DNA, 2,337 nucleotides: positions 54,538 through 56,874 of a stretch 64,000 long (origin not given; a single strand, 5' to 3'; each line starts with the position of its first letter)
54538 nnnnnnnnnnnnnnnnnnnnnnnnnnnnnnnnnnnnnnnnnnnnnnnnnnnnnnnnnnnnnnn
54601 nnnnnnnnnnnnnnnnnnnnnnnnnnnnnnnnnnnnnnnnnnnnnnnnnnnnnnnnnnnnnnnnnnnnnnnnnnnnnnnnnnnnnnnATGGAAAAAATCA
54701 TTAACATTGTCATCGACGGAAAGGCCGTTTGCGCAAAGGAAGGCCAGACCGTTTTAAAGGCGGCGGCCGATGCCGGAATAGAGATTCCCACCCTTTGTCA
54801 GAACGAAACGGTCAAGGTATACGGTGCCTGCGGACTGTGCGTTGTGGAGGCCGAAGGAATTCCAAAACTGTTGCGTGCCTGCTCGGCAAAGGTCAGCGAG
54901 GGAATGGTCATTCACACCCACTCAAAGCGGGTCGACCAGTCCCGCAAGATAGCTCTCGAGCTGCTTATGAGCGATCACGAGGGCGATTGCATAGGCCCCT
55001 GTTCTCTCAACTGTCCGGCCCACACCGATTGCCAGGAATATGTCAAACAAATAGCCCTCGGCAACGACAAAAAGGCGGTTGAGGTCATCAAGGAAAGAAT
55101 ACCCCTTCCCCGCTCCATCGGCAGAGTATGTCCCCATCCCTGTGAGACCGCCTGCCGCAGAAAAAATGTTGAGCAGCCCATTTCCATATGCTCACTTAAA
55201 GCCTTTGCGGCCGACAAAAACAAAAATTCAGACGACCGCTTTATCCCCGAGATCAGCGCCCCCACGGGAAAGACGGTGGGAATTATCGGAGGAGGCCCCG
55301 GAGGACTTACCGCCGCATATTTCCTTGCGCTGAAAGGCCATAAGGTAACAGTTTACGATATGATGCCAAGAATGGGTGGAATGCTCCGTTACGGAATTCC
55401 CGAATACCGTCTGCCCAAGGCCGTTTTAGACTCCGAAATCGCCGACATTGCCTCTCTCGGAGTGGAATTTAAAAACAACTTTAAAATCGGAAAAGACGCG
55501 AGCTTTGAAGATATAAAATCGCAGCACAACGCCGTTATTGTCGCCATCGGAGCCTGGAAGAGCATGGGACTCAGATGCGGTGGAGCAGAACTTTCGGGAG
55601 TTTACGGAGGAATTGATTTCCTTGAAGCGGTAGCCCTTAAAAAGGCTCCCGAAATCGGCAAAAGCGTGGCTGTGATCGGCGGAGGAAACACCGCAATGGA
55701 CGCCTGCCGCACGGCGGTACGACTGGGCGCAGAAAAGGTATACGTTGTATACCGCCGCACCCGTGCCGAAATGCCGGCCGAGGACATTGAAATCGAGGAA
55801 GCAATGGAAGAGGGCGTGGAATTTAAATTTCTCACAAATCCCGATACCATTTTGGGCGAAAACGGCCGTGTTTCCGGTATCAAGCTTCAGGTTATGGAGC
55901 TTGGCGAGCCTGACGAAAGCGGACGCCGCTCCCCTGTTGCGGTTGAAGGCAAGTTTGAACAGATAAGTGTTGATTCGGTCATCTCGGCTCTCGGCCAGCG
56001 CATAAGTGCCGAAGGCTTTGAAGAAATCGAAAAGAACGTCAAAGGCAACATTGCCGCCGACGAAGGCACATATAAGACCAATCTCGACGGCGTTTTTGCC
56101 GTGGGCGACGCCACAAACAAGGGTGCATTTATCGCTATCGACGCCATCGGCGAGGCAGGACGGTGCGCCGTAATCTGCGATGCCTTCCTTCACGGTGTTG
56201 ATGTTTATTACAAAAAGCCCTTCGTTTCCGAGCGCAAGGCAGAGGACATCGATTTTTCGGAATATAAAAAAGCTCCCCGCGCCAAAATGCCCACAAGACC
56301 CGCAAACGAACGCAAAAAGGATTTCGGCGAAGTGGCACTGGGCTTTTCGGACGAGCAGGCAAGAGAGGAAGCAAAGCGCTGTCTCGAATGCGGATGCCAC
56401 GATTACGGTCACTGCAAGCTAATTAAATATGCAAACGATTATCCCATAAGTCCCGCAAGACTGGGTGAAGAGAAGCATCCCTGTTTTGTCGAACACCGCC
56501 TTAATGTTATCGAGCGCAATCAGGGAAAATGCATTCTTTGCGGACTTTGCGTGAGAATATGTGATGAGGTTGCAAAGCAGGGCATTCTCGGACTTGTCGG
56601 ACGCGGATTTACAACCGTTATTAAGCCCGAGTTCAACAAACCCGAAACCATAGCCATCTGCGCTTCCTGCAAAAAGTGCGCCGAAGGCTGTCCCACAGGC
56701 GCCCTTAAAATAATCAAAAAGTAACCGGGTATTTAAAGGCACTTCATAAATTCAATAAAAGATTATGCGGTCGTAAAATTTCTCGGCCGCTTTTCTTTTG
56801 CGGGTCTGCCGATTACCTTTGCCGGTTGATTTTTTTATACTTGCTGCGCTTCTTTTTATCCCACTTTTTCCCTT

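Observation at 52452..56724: Three-gene NuoE-like / NuoF-like / (HydA-N-terminal Fe-S plus GltD-like) cluster resembling Sporomusa-type Nfn (StnABC) transhydrogenase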

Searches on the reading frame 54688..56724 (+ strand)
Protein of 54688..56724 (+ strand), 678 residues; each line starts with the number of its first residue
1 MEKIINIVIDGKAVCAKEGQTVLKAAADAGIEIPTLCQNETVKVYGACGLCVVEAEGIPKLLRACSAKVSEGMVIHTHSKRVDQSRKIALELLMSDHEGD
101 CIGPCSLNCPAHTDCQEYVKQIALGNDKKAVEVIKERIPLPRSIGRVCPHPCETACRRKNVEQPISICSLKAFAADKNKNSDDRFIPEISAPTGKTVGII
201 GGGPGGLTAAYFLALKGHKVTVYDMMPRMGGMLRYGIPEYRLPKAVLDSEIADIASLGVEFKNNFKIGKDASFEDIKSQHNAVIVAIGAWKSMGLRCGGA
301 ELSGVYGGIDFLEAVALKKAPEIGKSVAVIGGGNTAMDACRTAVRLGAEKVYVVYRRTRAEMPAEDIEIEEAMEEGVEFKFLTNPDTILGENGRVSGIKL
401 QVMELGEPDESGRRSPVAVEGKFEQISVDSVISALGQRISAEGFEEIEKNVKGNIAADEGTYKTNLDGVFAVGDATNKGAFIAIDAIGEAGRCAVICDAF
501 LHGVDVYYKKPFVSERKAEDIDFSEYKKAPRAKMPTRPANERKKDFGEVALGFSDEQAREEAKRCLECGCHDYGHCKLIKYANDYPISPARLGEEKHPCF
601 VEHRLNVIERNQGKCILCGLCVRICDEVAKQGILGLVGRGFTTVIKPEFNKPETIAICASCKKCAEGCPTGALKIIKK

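Call 3: search_protein_families(library=pfam, proteins=[window:54688-56724:+], max_evalue=0.01)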
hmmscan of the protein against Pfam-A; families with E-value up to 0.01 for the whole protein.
window:54688-56724:+ (678 aa): 23 families
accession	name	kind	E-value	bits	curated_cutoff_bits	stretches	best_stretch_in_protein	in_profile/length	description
PF07992.20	Pyr_redox_2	-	1.3e-31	110.6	26.1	1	197-478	3-279/291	Pyridine nucleotide-disulphide oxidoreductase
PF14691.11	Fer4_20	-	4.9e-19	68.6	25.8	2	104-181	31-111/113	Dihydroprymidine dehydrogenase domain II, 4Fe-4S cluster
PF13510.11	Fer2_4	-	6.9e-19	68.1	22.8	1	5-79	4-81/82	2Fe-2S iron-sulfur cluster binding domain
PF00070.33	Pyr_redox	-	2.4e-12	47.6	22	2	326-401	1-80/82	Pyridine nucleotide-disulphide oxidoreductase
PF13738.12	Pyr_redox_3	-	1.8e-09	37.7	30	1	321-473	161-305/305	Pyridine nucleotide-disulphide oxidoreductase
PF13450.12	NAD_binding_8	-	3.6e-09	37.2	21.9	1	199-233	1-35/68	NAD(P)-binding Rossmann-like domain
PF01262.27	AlaDh_PNT_C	-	2.5e-05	24.2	23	0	326-360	30-63/214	Alanine dehydrogenase/PNT, C-terminal domain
PF01266.30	DAO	-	2.6e-05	24.4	27.9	1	197-229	2-34/353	FAD dependent oxidoreductase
PF12838.12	Fer4_7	-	4.2e-05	24.4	27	1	614-672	1-52/52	4Fe-4S dicluster domain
PF12831.13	FAD_oxidored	-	0.00021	21.2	27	1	197-233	2-38/416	FAD dependent oxidoreductase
PF13241.12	NAD_binding_7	-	0.00028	21.9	22.1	0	324-362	7-44/104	Putative NAD(P)-binding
PF00890.30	FAD_binding_2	-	0.00029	20.6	20.4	1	199-233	4-38/414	FAD binding domain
PF22117.2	Fer4_Nqo3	-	0.00043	20.8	27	1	607-673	3-66/67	NADH-quinone oxidoreductase subunit 3, ferredoxin-like domain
PF14697.11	Fer4_21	-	0.00058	20.4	35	1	612-673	5-57/59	4Fe-4S dicluster domain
PF03486.20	HI0933_like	-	0.0008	19.4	50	1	197-231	3-37/244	HI0933-like protein Rossmann domain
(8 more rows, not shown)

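Call 4: search_protein_families(library=ncbifam, proteins=[window:54688-56724:+], max_evalue=0.001)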
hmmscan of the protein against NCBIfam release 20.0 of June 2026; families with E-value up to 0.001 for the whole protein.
window:54688-56724:+ (678 aa): 59 families (the best 25 are shown)
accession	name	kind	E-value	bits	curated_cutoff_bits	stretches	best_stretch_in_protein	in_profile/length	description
NF009454.0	PRK12814.1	equivalog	5.3e-200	666.1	916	1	4-631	3-634/657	putative NADPH-dependent glutamate synthase small subunit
NF009410.0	PRK12771.1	subfamily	5.1e-145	484.2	516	1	100-576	45-520/566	NAD(P)-binding protein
NF009414.0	PRK12778.1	equivalog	3.4e-111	372.8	1103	2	104-501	338-749/752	bifunctional dihydroorotate dehydrogenase B NAD binding subunit/NADPH-dependent glutamate synthase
TIGR01316.1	gltA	equivalog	1.4e-101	340.6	471.75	2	103-501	36-449/449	NADPH-dependent glutamate synthase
TIGR03315.1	Se_ygfK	equivalog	1.6e-91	307.3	835.3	1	73-569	418-887/1012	putative selenate reductase subunit YgfK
NF010590.0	PRK13984.1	equivalog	3.5e-85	286.4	946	2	103-501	196-606/611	putative oxidoreductase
TIGR01318.1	gltD_gamma_fam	subfamily_domain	2.5e-83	280.2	482.95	2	104-493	49-457/467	glutamate synthase, small subunit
NF009413.0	PRK12775.1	equivalog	2.9e-82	277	1895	2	100-502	335-755/1006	putative trifunctional 2-polyprenylphenol hydroxylase/glutamate synthase subunit beta/ferritin domain-containing protein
NF009415.0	PRK12779.1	equivalog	2.3e-79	267.4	1519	1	108-490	213-615/944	putative bifunctional glutamate synthase subunit beta/2-polyprenylphenol hydroxylase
NF009408.0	PRK12769.1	equivalog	2.1e-77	260.7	1003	2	105-494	236-644/659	formate-dependent uric acid utilization protein AegA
NF009409.0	PRK12770.1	subfamily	2.4e-71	240.7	343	1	190-501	14-350/360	putative glutamate synthase subunit beta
TIGR01317.1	GOGAT_sm_gam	subfamily_domain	4.6e-66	223.6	447.7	1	100-503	46-480/485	glutamate synthase small subunit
NF009451.0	PRK12809.1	equivalog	3.5e-62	210.6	1154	1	105-494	219-626/639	formate-dependent uric acid utilization protein YgfT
NF045663.1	diclust_near_Sec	equivalog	2.9e-53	181.1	530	2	103-291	18-201/759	pyridine nucleotide-disulfide oxidoreductase/dicluster-binding protein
NF040763.1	FeFe_hydrog_A6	exception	1.4e-46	159.1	765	2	5-117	1-114/571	NADH-dependent [FeFe] hydrogenase, group A6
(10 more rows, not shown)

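Call 5: search_solved_structures(query=window:54688-56724:+, max_evalue=1e-10, show_alignments=2)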
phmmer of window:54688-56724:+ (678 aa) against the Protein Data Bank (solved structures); distinct sequences matched with E-value up to 1e-10: 71 (the best 60 are shown).
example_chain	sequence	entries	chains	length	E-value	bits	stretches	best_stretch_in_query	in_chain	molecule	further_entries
9bov_A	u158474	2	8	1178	4.9e-224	748.8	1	3-672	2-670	Molybdopterin oxidoreductase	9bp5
8oh5_C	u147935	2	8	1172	1.3e-212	711.1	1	5-673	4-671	Formate dehydrogenase-O, major subunit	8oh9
9n5u_A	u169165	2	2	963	4.7e-159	534.1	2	3-504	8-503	NfnA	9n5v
5jca_L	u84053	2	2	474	5.1e-86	292.7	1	103-496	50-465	NADH-dependent Ferredoxin:NADP Oxidoreductase (NfnI) subunit alpha | NADH-dependent Ferredoxin:NADP Oxidoreductase subunit alpha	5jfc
4ylf_B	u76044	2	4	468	2.2e-85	290.6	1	104-503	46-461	Dihydropyrimidine dehydrogenase subunit A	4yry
5vj7_A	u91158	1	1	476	5.4e-76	259.6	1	103-496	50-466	Oxidoreductase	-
6s6s_G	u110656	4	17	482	7.6e-72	245.9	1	105-490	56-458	Glutamate synthase [NADPH] small chain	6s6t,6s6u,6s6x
2vdc_G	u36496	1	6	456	2.8e-68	234.1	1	105-490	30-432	GLUTAMATE SYNTHASE [NADPH] SMALL CHAIN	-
7mfm_I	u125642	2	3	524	8.7e-45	156.5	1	105-506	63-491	Glutamate synthase (NADPH) small chain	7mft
8a6t_A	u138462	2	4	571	2.5e-34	121.9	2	5-105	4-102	Electron bifurcating hydrogenase subunit HydA1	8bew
7q4v_A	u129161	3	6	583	4.1e-32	114.6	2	5-109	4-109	Iron hydrogenase HydA1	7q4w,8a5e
7p5h_A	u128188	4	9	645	3.4e-31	111.6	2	570-675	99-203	Fe-hydrogenase, subunit alpha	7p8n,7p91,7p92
7m31_A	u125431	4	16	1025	1.2e-28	103.2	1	103-478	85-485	Dihydropyrimidine dehydrogenase [NADP(+)]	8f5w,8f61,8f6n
1gt8_A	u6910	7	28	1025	1.2e-28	103.2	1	103-478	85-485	DIHYDROPYRIMIDINE DEHYDROGENASE | Dihydropyrimidine dehydrogenase [NADP(+)]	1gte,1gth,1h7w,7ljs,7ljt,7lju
1h7x_A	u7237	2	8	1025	1.2e-28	103.2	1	103-478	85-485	DIHYDROPYRIMIDINE DEHYDROGENASE | Dihydropyrimidine dehydrogenase [NADP(+)]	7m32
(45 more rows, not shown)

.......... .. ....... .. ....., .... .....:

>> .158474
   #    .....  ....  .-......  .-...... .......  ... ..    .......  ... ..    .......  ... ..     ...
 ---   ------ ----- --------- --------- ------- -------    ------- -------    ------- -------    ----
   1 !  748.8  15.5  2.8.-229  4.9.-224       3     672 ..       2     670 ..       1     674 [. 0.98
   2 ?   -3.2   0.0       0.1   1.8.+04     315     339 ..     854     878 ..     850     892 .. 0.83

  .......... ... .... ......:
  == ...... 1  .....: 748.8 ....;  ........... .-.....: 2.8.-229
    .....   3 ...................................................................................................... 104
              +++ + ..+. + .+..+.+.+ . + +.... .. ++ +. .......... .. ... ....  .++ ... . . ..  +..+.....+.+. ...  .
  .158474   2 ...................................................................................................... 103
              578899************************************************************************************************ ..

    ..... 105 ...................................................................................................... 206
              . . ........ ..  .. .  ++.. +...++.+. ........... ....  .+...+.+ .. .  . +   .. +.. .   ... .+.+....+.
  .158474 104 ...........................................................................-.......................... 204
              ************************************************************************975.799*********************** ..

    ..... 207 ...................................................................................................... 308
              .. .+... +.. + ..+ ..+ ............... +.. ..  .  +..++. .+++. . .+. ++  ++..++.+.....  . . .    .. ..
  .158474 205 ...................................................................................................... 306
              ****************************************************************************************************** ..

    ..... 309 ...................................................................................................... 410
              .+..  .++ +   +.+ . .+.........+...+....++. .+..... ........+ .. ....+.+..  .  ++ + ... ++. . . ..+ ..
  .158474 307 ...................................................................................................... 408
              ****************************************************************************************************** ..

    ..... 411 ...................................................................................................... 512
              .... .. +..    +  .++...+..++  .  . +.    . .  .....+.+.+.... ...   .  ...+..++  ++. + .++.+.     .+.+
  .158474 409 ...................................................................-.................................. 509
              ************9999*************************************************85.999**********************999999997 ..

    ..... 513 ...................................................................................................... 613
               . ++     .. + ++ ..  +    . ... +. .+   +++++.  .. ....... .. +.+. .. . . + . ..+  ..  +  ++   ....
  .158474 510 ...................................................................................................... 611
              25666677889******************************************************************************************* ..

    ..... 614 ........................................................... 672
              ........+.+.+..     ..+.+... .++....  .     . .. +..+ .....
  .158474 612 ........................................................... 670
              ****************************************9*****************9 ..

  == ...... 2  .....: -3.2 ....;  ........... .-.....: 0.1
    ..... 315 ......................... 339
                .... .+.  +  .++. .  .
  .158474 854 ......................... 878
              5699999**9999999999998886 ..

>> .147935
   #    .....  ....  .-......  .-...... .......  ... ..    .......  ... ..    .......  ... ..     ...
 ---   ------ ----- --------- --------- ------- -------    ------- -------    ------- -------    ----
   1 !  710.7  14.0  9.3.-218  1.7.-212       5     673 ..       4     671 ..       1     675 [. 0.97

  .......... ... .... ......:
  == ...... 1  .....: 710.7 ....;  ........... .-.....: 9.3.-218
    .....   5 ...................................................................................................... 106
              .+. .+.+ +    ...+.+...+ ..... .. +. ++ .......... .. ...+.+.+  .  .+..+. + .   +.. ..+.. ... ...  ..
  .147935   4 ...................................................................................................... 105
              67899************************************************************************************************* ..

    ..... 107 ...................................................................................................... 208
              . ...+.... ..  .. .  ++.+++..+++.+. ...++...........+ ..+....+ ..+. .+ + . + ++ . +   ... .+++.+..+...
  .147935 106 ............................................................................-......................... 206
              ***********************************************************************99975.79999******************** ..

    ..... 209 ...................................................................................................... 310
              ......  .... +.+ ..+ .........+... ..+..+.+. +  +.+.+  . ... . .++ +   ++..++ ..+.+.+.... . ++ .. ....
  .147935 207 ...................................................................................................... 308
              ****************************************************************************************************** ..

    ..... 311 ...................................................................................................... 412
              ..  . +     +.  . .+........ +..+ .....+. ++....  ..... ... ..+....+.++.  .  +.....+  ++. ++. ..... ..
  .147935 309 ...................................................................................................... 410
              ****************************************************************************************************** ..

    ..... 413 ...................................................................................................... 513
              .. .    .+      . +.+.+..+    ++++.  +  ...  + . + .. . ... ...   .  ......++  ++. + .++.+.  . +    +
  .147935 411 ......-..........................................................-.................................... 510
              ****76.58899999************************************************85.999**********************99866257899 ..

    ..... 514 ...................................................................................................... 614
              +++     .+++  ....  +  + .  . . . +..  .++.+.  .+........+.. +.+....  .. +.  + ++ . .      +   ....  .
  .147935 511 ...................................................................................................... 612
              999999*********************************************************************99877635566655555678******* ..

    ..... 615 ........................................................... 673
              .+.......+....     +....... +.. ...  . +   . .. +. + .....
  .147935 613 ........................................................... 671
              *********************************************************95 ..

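Call 8: find_homologous_proteins(query=window:54688-56724:+, max_evalue=1e-30)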
Query window:54688-56724:+ (678 aa): 8000 proteins with E <= 1e-30 among 8000 candidates; the best 120 are listed.
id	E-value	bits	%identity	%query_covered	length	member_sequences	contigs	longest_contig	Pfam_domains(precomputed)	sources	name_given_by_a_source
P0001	0.0e+0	1505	97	100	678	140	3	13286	PF01266.31,PF13510.12,PF13450.13,PF14691.12,PF07992.21,PF00070.34,PF13738.13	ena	-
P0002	0.0e+0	1317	84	100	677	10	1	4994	PF13450.13,PF07992.21,PF00070.34,PF12838.13,PF22117.3,PF01266.31,PF13510.12,PF14691.12,PF00890.31,PF00037.33,PF13738.13,PF01262.28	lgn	-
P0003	0.0e+0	1314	84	100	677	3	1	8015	PF13450.13,PF07992.21,PF00070.34,PF12838.13,PF22117.3,PF01266.31,PF13510.12,PF14691.12,PF00890.31,PF00037.33,PF13738.13,PF01262.28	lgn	-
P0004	0.0e+0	1314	84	100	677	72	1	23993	PF13241.13,PF13450.13,PF07992.21,PF00070.34,PF12838.13,PF22117.3,PF01266.31,PF13510.12,PF14691.12,PF00890.31,PF00037.33,PF13738.13,PF01262.28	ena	-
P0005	0.0e+0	1307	83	100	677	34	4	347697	PF01266.31,PF13510.12,PF13450.13,PF14691.12,PF07992.21,PF00070.34,PF00037.33,PF13738.13,PF12838.13,PF01262.28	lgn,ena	-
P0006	0.0e+0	1135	72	100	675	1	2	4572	PF13510.12,PF13450.13,PF14691.12,PF07992.21,PF00070.34,PF13738.13,PF01262.28,PF12831.14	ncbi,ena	-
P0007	0.0e+0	1128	72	100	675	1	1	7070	PF01266.31,PF13510.12,PF13450.13,PF14691.12,PF00890.31,PF07992.21,PF00070.34,PF13738.13,PF03486.21,PF01262.28,PF12831.14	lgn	-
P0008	0.0e+0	1093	71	100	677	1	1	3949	PF13450.13,PF07992.21,PF00070.34,PF03486.21,PF12838.13,PF12831.14,PF01266.31,PF13510.12,PF14691.12,PF00890.31,PF00037.33,PF13738.13,PF01262.28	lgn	-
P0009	0.0e+0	1077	68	99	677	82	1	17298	PF13450.13,PF07992.21,PF00070.34,PF12838.13,PF22117.3,PF12831.14,PF01266.31,PF13510.12,PF14691.12,PF00890.31,PF13738.13,PF01262.28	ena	-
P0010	0.0e+0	1068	68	99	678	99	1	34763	PF01266.31,PF13510.12,PF13450.13,PF14691.12,PF00890.31,PF07992.21,PF00070.34,PF13738.13,PF12838.13,PF01262.28,PF12831.14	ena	-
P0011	0.0e+0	1058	67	99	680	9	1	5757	PF13510.12,PF13450.13,PF14691.12,PF07992.21,PF00070.34,PF13738.13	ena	-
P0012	0.0e+0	1057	67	99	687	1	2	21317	PF01266.31,PF13510.12,PF13450.13,PF14691.12,PF07992.21,PF00070.34,PF00037.33,PF13738.13,PF12838.13,PF01262.28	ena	-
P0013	0.0e+0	1050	67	100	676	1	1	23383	PF01266.31,PF13510.12,PF13450.13,PF14691.12,PF07992.21,PF00070.34,PF13738.13,PF03486.21,PF12838.13,PF22117.3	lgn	-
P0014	0.0e+0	1048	69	99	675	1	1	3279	PF13510.12,PF13241.13,PF13450.13,PF14691.12,PF07992.21,PF00070.34,PF13738.13,PF01262.28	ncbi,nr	ncbi:MAG: FAD-dependent oxidoreductase [Clostridia bacterium]|nr:FAD-dependent oxidoreductase [Clost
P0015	0.0e+0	1048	68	99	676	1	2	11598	PF13241.13,PF13450.13,PF07992.21,PF00070.34,PF03486.21,PF12831.14,PF01946.24,PF01266.31,PF13510.12,PF14691.12,PF00890.31,PF13738.13,PF01262.28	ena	-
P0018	0.0e+0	1045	68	99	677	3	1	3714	PF13241.13,PF13450.13,PF07992.21,PF00070.34,PF03486.21,PF22117.3,PF01946.24,PF01266.31,PF13510.12,PF14691.12,PF00890.31,PF00037.33,PF13738.13,PF01262.28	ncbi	-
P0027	0.0e+0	1035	69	99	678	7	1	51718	PF13450.13,PF07992.21,PF00070.34,PF03486.21,PF12831.14,PF01946.24,PF01266.31,PF13510.12,PF14691.12,PF00890.31,PF13738.13,PF01262.28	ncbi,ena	-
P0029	0.0e+0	1034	69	99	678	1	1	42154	PF13450.13,PF07992.21,PF00070.34,PF03486.21,PF22117.3,PF12831.14,PF01946.24,PF01266.31,PF13510.12,PF14691.12,PF00890.31,PF13738.13,PF01262.28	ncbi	-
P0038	0.0e+0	1032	68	99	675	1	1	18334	PF14697.12,PF01266.31,PF13510.12,PF13241.13,PF13450.13,PF14691.12,PF07992.21,PF00070.34,PF13738.13,PF12838.13,PF01262.28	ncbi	-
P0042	0.0e+0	1031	67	99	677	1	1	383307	PF13241.13,PF13450.13,PF07992.21,PF00070.34,PF03486.21,PF12838.13,PF12831.14,PF01266.31,PF13510.12,PF14691.12,PF00890.31,PF13738.13,PF01262.28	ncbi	-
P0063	0.0e+0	1022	67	99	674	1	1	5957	PF01266.31,PF13510.12,PF13450.13,PF14691.12,PF07992.21,PF00070.34,PF13738.13,PF03486.21,PF01262.28,PF12831.14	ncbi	-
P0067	0.0e+0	1021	67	99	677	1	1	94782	PF14697.12,PF13241.13,PF13450.13,PF07992.21,PF00070.34,PF03486.21,PF12838.13,PF22117.3,PF01494.26,PF12831.14,PF01946.24,PF01266.31,PF13510.12,PF14691.12,PF00890.31,PF00037.33,PF13738.13,PF01262.28,PF13183.12,PF13187.12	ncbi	-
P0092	0.0e+0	1017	68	99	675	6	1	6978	PF14697.12,PF13510.12,PF13450.13,PF14691.12,PF07992.21,PF00070.34,PF13738.13,PF12838.13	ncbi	-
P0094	0.0e+0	1016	68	99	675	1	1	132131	PF14697.12,PF13510.12,PF13450.13,PF14691.12,PF07992.21,PF00070.34,PF13738.13,PF12838.13,PF01262.28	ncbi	-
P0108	0.0e+0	1012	67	100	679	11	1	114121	PF13510.12,PF13450.13,PF14691.12,PF07992.21,PF00070.34,PF13738.13,PF12838.13,PF22117.3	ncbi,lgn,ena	-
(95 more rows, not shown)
